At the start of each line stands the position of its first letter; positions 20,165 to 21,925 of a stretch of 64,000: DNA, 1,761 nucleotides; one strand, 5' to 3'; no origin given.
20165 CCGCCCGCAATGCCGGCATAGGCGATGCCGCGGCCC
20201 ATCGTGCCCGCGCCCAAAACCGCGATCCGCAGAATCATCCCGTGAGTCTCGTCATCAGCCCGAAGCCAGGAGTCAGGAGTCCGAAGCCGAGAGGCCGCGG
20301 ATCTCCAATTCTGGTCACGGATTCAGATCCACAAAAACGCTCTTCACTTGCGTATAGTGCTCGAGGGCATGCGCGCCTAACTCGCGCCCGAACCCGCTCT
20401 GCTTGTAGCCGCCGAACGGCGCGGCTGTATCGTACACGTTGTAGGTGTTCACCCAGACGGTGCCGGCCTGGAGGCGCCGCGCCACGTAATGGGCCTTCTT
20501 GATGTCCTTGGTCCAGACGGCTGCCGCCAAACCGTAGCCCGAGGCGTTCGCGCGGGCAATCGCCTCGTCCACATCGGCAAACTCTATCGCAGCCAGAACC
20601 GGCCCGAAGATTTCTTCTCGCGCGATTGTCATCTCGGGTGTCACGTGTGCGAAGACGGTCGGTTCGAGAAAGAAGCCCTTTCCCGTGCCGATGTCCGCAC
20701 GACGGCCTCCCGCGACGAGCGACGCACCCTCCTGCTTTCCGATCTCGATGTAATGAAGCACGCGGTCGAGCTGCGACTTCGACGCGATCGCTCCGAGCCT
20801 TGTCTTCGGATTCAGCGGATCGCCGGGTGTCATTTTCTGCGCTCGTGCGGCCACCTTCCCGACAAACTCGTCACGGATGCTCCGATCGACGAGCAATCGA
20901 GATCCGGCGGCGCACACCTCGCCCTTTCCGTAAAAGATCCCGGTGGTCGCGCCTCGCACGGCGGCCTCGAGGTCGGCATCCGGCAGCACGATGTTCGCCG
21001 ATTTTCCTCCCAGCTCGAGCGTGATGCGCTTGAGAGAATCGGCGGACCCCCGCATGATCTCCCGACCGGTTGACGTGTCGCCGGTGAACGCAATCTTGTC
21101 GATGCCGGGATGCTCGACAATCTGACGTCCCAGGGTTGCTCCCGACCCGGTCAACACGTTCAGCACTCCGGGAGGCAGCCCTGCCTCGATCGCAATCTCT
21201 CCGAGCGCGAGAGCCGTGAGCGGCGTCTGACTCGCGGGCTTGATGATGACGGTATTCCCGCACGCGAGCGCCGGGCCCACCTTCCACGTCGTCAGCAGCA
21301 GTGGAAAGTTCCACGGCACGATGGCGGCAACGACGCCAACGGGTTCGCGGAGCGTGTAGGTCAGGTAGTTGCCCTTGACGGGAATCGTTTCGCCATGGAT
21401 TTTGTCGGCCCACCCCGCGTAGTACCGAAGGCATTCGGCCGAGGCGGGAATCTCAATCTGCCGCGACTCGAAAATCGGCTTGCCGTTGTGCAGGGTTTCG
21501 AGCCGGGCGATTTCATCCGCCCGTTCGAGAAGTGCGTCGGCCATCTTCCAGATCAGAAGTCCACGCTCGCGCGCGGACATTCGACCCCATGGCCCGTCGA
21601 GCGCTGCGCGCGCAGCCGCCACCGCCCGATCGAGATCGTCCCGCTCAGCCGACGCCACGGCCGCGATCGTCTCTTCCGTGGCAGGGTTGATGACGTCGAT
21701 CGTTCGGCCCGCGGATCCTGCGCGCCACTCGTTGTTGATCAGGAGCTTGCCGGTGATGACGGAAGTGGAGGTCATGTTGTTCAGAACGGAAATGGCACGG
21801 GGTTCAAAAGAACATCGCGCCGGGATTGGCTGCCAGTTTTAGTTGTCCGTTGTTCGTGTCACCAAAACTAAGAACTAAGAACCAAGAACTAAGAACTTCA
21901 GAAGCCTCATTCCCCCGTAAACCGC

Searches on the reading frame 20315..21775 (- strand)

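Call 63: search_protein_families(library=pfam, proteins=[window:20315-21775:-], max_evalue=0.00001)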
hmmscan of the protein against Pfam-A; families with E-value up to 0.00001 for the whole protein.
window:20315-21775:- (486 aa): 1 family
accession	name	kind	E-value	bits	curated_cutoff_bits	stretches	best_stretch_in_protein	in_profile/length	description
PF00171.27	Aldedh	-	1.3e-186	621.1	23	1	17-480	1-461/461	Aldehyde dehydrogenase family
